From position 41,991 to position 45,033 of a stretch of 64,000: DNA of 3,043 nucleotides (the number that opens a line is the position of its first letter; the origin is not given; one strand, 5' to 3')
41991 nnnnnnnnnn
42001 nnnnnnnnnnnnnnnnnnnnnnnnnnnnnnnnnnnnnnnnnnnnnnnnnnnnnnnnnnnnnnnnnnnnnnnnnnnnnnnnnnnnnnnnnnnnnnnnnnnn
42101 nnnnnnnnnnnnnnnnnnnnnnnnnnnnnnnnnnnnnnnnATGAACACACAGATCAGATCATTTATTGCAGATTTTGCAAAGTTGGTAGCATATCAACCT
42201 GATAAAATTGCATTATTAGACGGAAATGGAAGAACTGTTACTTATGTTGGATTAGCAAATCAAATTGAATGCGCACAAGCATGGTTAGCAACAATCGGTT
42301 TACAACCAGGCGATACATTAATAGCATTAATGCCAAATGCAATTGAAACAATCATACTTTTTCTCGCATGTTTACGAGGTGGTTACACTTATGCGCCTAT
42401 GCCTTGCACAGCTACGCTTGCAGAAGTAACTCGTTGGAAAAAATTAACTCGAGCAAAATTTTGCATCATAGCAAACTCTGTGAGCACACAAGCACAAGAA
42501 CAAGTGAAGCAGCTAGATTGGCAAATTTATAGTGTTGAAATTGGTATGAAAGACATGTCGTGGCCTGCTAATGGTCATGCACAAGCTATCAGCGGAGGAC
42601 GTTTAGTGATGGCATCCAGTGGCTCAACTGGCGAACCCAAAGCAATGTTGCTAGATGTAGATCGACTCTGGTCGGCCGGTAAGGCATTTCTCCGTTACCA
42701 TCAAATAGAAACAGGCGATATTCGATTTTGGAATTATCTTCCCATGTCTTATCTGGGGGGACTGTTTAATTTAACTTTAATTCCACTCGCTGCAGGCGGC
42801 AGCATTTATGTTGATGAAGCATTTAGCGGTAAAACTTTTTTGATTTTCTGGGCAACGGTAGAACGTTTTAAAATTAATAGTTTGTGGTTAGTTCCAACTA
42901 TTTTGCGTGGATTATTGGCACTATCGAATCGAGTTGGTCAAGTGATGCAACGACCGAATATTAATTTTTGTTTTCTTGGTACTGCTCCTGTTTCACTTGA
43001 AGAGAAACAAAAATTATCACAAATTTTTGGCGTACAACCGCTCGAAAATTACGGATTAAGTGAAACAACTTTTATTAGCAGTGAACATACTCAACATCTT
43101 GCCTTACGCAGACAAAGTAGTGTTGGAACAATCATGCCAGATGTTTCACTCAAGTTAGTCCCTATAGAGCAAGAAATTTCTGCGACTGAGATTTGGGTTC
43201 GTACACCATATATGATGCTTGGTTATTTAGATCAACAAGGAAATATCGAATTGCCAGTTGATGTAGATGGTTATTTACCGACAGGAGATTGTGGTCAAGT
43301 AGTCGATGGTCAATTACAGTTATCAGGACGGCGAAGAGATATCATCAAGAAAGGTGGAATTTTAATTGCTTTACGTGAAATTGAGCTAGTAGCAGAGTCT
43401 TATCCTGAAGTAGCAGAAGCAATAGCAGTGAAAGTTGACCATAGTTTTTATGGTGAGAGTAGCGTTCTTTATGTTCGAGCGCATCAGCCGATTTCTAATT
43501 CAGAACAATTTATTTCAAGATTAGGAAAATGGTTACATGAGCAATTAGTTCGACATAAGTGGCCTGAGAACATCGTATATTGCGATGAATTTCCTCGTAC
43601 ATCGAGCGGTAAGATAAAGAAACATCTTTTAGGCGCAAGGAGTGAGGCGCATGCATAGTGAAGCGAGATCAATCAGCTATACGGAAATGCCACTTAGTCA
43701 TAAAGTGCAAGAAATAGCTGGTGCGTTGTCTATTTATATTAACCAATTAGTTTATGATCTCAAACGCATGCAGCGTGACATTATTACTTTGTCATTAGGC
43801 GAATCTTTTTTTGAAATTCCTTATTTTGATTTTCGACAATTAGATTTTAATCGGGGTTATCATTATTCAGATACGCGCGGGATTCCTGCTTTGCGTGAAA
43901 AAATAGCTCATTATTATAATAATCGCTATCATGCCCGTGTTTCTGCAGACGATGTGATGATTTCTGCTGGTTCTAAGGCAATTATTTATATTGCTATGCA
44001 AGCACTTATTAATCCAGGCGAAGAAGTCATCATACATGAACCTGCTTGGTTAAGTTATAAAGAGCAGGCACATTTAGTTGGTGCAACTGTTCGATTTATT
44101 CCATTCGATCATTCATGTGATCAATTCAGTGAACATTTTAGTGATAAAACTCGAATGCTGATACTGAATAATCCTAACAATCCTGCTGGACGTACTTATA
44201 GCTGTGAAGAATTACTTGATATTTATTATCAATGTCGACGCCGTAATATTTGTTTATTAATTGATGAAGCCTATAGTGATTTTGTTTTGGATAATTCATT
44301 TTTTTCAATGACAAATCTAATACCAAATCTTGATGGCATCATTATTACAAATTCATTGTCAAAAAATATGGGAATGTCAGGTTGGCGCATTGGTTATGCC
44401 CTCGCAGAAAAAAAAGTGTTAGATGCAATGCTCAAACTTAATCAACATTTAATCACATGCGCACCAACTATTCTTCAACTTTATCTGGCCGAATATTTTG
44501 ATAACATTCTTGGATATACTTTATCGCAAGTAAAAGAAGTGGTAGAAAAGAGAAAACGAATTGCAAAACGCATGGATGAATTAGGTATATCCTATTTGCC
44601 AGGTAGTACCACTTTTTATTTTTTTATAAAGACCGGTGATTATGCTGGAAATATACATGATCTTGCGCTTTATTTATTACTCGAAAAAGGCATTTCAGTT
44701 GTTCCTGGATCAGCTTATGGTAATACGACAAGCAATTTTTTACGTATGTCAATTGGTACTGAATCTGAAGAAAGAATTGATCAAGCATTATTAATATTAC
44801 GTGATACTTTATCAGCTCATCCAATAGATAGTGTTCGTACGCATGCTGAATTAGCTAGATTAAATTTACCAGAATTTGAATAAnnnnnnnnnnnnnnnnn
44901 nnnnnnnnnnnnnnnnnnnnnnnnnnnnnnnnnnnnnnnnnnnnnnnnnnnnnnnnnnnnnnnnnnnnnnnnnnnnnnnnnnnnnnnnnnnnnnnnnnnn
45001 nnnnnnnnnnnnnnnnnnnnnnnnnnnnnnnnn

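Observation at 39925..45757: Carrier-protein-dependent acyl/aminoacyl decoration module inside the glycan operon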

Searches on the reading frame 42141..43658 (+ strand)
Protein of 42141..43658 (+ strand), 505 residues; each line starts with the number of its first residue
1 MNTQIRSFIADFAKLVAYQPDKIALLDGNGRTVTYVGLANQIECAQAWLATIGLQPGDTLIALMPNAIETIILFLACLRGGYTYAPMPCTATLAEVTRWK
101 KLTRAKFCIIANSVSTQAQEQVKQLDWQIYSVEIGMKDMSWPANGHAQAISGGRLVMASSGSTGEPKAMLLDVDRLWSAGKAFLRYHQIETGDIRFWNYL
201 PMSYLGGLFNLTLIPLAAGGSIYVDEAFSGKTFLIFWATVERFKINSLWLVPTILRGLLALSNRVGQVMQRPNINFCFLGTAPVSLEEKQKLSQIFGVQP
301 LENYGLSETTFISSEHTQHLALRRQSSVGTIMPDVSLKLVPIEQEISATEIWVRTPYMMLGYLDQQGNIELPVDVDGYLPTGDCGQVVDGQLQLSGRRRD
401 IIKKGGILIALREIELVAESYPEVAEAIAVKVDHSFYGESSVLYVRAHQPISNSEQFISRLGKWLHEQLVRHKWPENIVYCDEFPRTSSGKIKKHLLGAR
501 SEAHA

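Call 4: search_protein_families(library=pfam, proteins=[window:42141-43658:+], max_evalue=0.01)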
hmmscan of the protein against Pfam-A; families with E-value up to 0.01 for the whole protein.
window:42141-43658:+ (505 aa): 2 families
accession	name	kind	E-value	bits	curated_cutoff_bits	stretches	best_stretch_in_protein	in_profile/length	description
PF00501.34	AMP-binding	-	9e-47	160.1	29.9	1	16-363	5-384/384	AMP-binding enzyme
PF13193.12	AMP-binding_C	-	2.8e-08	35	24.5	1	413-491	1-76/76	AMP-binding enzyme C-terminal domain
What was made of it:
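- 42141..43658 (+): ANL-superfamily adenylase of the acyl-CoA-synthetase type. Proposed loader of the carrier protein. AMP-binding at 9e-47 plus the C-terminal domain (call 4).
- Checked: 42141-43658 (505 aa): AMP-binding, E 9e-47, plus AMP-binding_C (call 4).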

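Call 5: search_protein_families(library=ncbifam, proteins=[window:42141-43658:+], max_evalue=0.01)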
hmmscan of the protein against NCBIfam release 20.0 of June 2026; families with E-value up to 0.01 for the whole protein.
window:42141-43658:+ (505 aa): 98 families (the best 25 are shown)
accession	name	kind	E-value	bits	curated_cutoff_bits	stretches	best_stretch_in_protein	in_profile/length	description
NF005702.0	PRK07514.1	subfamily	5.8e-48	163.5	558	1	15-499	12-498/506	malonyl-CoA synthase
NF004837.0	PRK06187.1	subfamily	5.8e-48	163.4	476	1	13-500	15-521/531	long-chain-fatty-acid--CoA ligase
TIGR01923.1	menE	equivalog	1.1e-45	156.4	330.15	1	37-495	4-440/442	o-succinylbenzoate--CoA ligase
NF004758.0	PRK06087.1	equivalog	3e-42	144.8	736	2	156-497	193-531/548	medium-chain fatty-acid--CoA ligase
NF004511.1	PRK05852.1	equivalog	1.6e-40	139.3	650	1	15-495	8-498/505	FadD7 family fatty acid--CoA ligase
NF005714.0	PRK07529.1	subfamily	5.2e-39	134.1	632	1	155-500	222-575/640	acyl-CoA synthetase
NF005797.0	PRK07638.1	equivalog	3.1e-38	131.5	518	1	11-495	6-473/487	acyl-CoA synthetase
NF006572.0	PRK09088.1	equivalog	4.8e-38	131.1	696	1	17-498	12-484/491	acyl-CoA synthetase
NF002966.0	PRK03640.1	equivalog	2e-37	128.9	556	1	14-501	10-480/483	o-succinylbenzoate--CoA ligase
NF052269.1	Staph_lig_FadD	equivalog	1.4e-36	125.9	650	1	17-496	11-488/499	long-chain-fatty-acid--CoA ligase FadD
NF005801.1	PRK07656.1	equivalog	1.6e-35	122.7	657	1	19-497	14-499/500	FadD3 family acyl-CoA ligase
NF006182.0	PRK08316.1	subfamily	2.3e-34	118.8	663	1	7-498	11-514/523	fatty acyl-CoA synthetase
NF005858.0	PRK07787.1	subfamily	5.5e-34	117.4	575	1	65-498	54-469/471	acyl-CoA synthetase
NF052580.1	Str24CoAsynCasG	equivalog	2.7e-33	115.1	750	1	31-495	64-544/548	steroid-24-oyl-CoA synthetase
NF005307.0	PRK06839.1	equivalog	3e-33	115.2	748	1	17-497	13-489/496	o-succinylbenzoate--CoA ligase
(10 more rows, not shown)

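Call 9: search_solved_structures(query=window:42141-43658:+, max_evalue=1e-20)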
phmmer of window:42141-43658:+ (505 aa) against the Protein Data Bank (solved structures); distinct sequences matched with E-value up to 1e-20: 13.
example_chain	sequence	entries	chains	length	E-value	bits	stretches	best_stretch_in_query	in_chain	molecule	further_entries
4gxq_A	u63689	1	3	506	2.4e-33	118.7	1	19-497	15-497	Malonyl CoA synthetase, Benzoate-CoA ligase Chimeric protein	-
5ie0_A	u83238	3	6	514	5.6e-33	117.5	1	19-497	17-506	Oxalate--CoA ligase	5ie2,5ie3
4gxr_A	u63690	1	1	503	1.3e-31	113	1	19-497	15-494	Malonyl CoA synthetase, Benzoate-CoA ligase Chimeric protein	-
4fuq_A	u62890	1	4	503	2e-31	112.4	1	19-497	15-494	Malonyl CoA synthetase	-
4fut_A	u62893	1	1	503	1.4e-30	109.6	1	19-497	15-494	Malonyl CoA synthetase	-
6qjz_A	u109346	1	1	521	7.9e-29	103.8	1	33-498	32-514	oxalyl CoA-synthetase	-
3a9u_A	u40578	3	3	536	2.7e-23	85.6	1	21-495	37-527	4-coumarate--CoA ligase | 4-coumarate:CoA ligase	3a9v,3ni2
5x8f_A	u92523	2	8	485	1.9e-22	82.8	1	18-497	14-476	2-succinylbenzoate--CoA ligase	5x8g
5buq_A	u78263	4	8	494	3.5e-22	81.9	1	18-497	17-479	2-succinylbenzoate--CoA ligase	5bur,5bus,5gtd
5bsw_A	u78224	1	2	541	4.3e-22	81.6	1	25-500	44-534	4-coumarate--CoA ligase 2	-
5bsm_A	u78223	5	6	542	6.2e-22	81.1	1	25-500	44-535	4-coumarate--CoA ligase 2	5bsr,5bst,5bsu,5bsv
5u95_A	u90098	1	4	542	4e-21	78.4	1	25-500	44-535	4-coumarate--CoA ligase 2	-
3r44_A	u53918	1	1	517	5.1e-21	78.1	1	38-498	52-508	fatty acyl CoA synthetase FADD13 (FATTY-ACYL-CoA SYNTHETASE)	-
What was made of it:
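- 42141..43658 (+): The best NCBIfam and PDB relatives are malonyl- and oxalyl-CoA synthetases, FACS and MenE (calls 5, 9).
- The 25 best NCBIfam matches of the adenylase are all acyl- or aryl-CoA ligases, and its best structures are malonyl- and oxalyl-CoA synthetases (calls 5, 9).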

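Call 69: find_homologous_proteins(query=window:42141-43658:+, max_evalue=1e-30)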
Query window:42141-43658:+ (505 aa): 468 proteins with E <= 1e-30 among 8000 candidates; the best 120 are listed.
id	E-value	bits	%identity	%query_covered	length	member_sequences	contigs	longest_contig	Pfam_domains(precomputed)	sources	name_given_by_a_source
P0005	0.0e+0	1151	100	100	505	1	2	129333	PF00501.35,PF13193.13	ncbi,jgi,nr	ncbi:MAG: hypothetical protein ACD_46C00181G0039 [uncultured bacterium]|nr:MAG: hypothetical protein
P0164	1.4e-264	896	77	100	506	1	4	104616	PF00501.35,PF13193.13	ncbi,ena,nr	ncbi:MAG TPA: class I adenylate-forming enzyme family protein [Gammaproteobacteria bacterium]|nr:cla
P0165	4.6e-262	888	75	100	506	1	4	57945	PF00501.35,PF13193.13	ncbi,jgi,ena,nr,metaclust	ncbi:MAG TPA: class I adenylate-forming enzyme family protein [Gammaproteobacteria bacterium]|nr:cla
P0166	3.7e-249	845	73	100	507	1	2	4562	PF00501.35,PF13193.13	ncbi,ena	-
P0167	2.4e-248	843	71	100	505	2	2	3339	PF00501.35,PF13193.13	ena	-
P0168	7.0e-244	828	71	100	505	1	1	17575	PF00501.35,PF13193.13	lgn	-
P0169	3.4e-241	819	71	98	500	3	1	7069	PF00501.35,PF13193.13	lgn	-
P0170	8.3e-240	815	70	99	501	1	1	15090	PF00501.35,PF13193.13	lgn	-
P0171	1.0e-226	771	66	98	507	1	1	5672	PF00501.35,PF13193.13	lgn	-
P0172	3.5e-222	757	66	100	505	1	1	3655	PF00501.35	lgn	-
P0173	4.7e-222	756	64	100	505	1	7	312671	PF00501.35,PF13193.13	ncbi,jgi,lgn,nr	ncbi:MAG: hypothetical protein B7Y56_12585 [Gallionellales bacterium 35-53-114]|jgi:acyl-coenzyme A 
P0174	4.2e-220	750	65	98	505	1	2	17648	PF00501.35,PF13193.13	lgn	-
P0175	2.2e-218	744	65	100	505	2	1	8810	PF00501.35,PF13193.13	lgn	-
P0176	2.9e-218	744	64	97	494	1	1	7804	PF00501.35,PF13193.13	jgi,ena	jgi:acyl-CoA synthetase (AMP-forming)/AMP-acid ligase II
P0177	7.4e-218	742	64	100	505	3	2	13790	PF00501.35,PF13193.13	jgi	jgi:acyl-coenzyme A synthetase/AMP-(fatty) acid ligase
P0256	1.1e-131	458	44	98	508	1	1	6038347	PF00501.35,PF13193.13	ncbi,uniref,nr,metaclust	ncbi:class I adenylate-forming enzyme family protein [Paenibacillus durus]|uniref:AMP-dependent synt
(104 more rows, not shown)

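Call 70: find_encoding_contigs(protein=P0256, flank=10000, max_places=1)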
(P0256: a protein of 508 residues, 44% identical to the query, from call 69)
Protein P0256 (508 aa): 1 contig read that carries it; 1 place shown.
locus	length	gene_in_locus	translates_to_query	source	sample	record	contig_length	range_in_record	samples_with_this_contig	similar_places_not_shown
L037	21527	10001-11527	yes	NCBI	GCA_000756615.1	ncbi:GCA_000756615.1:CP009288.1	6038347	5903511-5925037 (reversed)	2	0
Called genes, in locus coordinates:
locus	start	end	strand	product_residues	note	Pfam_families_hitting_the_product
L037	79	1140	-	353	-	PF01381:HTH_3, PF12844:HTH_19, PF13443:HTH_26 (weak), PF13560:HTH_31 (weak), PF13432:TPR_16 (weak), PF00515:TPR_1 (weak), PF07719:TPR_2 (weak), PF13424:TPR_12, +3 more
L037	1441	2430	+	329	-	PF00376:MerR, PF13411:MerR_1, PF14526:Cass2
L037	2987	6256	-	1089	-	PF08455:SNF2_assoc, PF00176:SNF2-rel_dom, PF04851:ResIII, PF00270:DEAD (faint), PF00271:Helicase_C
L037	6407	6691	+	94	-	PF00269:SASP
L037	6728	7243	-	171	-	PF05198:IF3_N, PF00707:IF3_C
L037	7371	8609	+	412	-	PF07694:5TM-5TMR_LYT (weak), PF00512:HisKA, PF02518:HATPase_c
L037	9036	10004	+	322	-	PF26233:NicX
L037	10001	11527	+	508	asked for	PF00501:AMP-binding, PF13193:AMP-binding_C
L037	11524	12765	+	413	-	PF00155:Aminotran_1_2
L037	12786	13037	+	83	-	PF00550:PP-binding (weak)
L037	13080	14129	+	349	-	-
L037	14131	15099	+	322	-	PF01522:Polysacc_deac_1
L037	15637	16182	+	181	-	-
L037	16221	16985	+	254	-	-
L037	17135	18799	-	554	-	PF16927:HisKA_7TM, PF00990:GGDEF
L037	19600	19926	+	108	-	PF13560:HTH_31 (faint), PF12844:HTH_19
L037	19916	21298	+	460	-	PF06114:Peptidase_M78, PF02661:Fic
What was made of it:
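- In Paenibacillus durus the core and NodB stand outside any glycan locus (call 70). In Paenibacillus durus the core, carrier, orphan and NodB genes lie between a histidine kinase and a GGDEF gene, with no sugar genes nearby (call 70).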

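Call 76: search_protein_families(library=pfam, proteins=[L037:13080-14129:+, L037:14131-15099:+], max_evalue=5)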
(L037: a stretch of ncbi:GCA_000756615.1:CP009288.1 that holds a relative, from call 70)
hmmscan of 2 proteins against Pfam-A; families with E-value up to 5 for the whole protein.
L037:13080-14129:+ (349 aa): 1 family
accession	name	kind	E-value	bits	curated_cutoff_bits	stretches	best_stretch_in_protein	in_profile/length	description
PF14236.12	DruA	-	0.069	12.7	27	1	36-91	68-121/297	Druantia protein DruA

L037:14131-15099:+ (322 aa): 3 families
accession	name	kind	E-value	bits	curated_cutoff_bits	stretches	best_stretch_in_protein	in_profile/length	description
PF01522.26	Polysacc_deac_1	-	3.6e-21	75.8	23.1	2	209-282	48-121/124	Polysaccharide deacetylase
PF03065.20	Glyco_hydro_57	-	0.064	13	21.2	1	213-287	95-171/291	Glycosyl hydrolase family 57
PF10096.14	DUF2334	-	0.094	12.7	26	1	210-233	57-80/203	Uncharacterized protein conserved in bacteria (DUF2334)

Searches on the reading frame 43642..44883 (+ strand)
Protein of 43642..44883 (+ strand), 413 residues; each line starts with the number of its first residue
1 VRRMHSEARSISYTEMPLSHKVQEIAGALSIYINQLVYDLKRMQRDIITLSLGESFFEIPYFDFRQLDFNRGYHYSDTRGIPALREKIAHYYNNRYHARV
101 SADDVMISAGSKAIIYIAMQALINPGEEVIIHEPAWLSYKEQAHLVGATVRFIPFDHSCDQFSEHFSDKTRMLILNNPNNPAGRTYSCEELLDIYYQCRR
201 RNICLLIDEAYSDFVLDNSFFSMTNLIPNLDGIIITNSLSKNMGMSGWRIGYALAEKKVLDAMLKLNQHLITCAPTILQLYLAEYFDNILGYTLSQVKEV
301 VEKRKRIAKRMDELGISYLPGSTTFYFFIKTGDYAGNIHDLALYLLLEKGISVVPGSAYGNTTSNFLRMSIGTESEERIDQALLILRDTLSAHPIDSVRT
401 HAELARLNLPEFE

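Call 4: search_protein_families(library=pfam, proteins=[window:43642-44883:+], max_evalue=0.01)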
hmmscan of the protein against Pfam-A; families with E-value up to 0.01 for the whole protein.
window:43642-44883:+ (413 aa): 4 families
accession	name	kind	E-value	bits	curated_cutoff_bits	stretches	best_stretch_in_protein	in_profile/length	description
PF00155.27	Aminotran_1_2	-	1.6e-61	208.9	19.7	1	68-382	31-357/361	Aminotransferase class I and II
PF01212.27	Beta_elim_lyase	-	2.8e-05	24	27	1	117-321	62-240/288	Beta-eliminating lyase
PF00266.25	Aminotran_5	-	5.2e-05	22.8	21.5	1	80-210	44-177/371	Aminotransferase class-V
PF01053.26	Cys_Met_Meta_PP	-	0.00035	19.7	27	1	105-212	71-177/381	Cys/Met metabolism PLP-dependent enzyme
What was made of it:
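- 43642..44883 (+): Class I (AspAT-like) PLP aminotransferase. Aminotran_1_2 at 1.6e-61 (call 4).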

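Call 5: search_protein_families(library=ncbifam, proteins=[window:43642-44883:+], max_evalue=0.01)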
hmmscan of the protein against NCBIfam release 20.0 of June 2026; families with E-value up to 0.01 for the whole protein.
window:43642-44883:+ (413 aa): 75 families (the best 25 are shown)
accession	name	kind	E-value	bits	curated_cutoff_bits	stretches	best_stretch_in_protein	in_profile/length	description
NF041091.1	asp_aminotase_Arch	equivalog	4.8e-70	236.3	550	1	19-388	1-373/376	aspartate aminotransferase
NF041364.1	GntC_guanitoxin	equivalog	3.2e-63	213.8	415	1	72-383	30-350/356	guanitoxin biosynthesis PLP-dependent (S)-gamma-hydroxy-L-arginine cyclodehydratase GntC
NF004975.0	PRK06348.1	equivalog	7.3e-56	189.8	549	1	38-382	22-375/384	pyridoxal phosphate-dependent aminotransferase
NF004770.0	PRK06108.1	subfamily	2.8e-55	187.7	422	1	36-391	27-393/396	pyridoxal phosphate-dependent aminotransferase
NF005816.0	PRK07682.1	equivalog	9.6e-54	182.5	620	1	37-383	21-376/390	aminotransferase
NF006229.0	PRK08361.1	equivalog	8.8e-53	179.7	624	1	39-380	28-379/391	aspartate aminotransferase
NF005817.0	PRK07683.1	equivalog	1e-50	172.5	575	1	36-376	19-368/387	aminotransferase A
NF005601.0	PRK07337.1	equivalog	3.7e-47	161.3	496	1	15-387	5-389/394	pyridoxal phosphate-dependent aminotransferase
NF005732.0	PRK07550.1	equivalog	4.8e-47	160.9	366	1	73-383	64-381/389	aminotransferase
NF004769.0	PRK06107.1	equivalog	7e-47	160.1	617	1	19-382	7-390/402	aspartate transaminase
TIGR01141.1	hisC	equivalog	7.3e-45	153.3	276.55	1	45-377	20-339/349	histidinol-phosphate transaminase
TIGR03540.1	DapC_direct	equivalog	8.8e-45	153.2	593.25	1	19-383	3-377/383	LL-diaminopimelate aminotransferase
NF006756.0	PRK09276.1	subfamily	1.7e-44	152.3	507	1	16-386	2-382/387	LL-diaminopimelate aminotransferase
NF005588.0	PRK07309.1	equivalog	3e-44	151.5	576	1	45-390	30-386/391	pyridoxal phosphate-dependent aminotransferase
NF006514.0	PRK08960.1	equivalog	3e-44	151.4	554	1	18-390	5-385/388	pyridoxal phosphate-dependent aminotransferase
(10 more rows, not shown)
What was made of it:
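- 43642..44883 (+): All NCBIfam equivalog scores are far below cut-off (call 5).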

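Call 35: search_solved_structures(query=window:43642-44883:+, max_evalue=1e-30)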
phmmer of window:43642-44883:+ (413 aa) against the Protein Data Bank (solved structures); distinct sequences matched with E-value up to 1e-30: 20.
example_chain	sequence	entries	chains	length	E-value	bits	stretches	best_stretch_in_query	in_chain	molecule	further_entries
1o4s_A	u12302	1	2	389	2.4e-51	178.1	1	18-391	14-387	Aspartate aminotransferase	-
2z61_A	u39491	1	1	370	4.8e-49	170.5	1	37-388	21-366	Probable aspartate aminotransferase 2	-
1gd9_A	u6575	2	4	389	1.8e-42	148.9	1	36-383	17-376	ASPARTATE AMINOTRANSFERASE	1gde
1dju_A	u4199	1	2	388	2e-42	148.7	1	36-384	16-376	AROMATIC AMINOTRANSFERASE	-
1bkg_A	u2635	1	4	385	1.3e-39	139.5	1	18-383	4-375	ASPARTATE AMINOTRANSFERASE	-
1bjw_A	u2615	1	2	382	1.3e-39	139.4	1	18-383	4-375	ASPARTATE AMINOTRANSFERASE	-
1b5p_A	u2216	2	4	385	4e-39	137.9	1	18-383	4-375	PROTEIN (ASPARTATE AMINOTRANSFERASE) | ASPARTATE AMINOTRANSFERASE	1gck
1b5o_A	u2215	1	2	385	5.5e-39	137.4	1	18-383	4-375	PROTEIN (ASPARTATE AMINOTRANSFERASE)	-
5bj3_A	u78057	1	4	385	1.9e-38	135.7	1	18-383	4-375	PROTEIN (ASPARTATE AMINOTRANSFERASE)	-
1gc3_A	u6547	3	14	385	2.5e-38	135.3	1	18-383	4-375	ASPARTATE AMINOTRANSFERASE | PROTEIN (ASPARTATE AMINOTRANSFERASE)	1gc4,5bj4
8wkj_A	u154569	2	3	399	1.1e-36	129.9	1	14-374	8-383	Aminotransferase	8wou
4my5_A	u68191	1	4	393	3.1e-35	125.1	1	45-389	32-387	Putative amino acid aminotransferase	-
6f77_A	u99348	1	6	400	1e-34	123.4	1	25-376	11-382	Aspartate aminotransferase A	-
6f35_A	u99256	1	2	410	2.8e-33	118.6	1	33-383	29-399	Aspartate aminotransferase B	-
5wmh_A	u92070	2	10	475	2.8e-33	118.6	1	12-387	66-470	Bifunctional aspartate aminotransferase and glutamate/aspartate-prephenate aminotransferas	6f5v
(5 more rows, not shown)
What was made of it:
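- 43642..44883 (+): The best PDB hit is Thermotoga AspAT 1o4s at 2.4e-51 (call 35).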
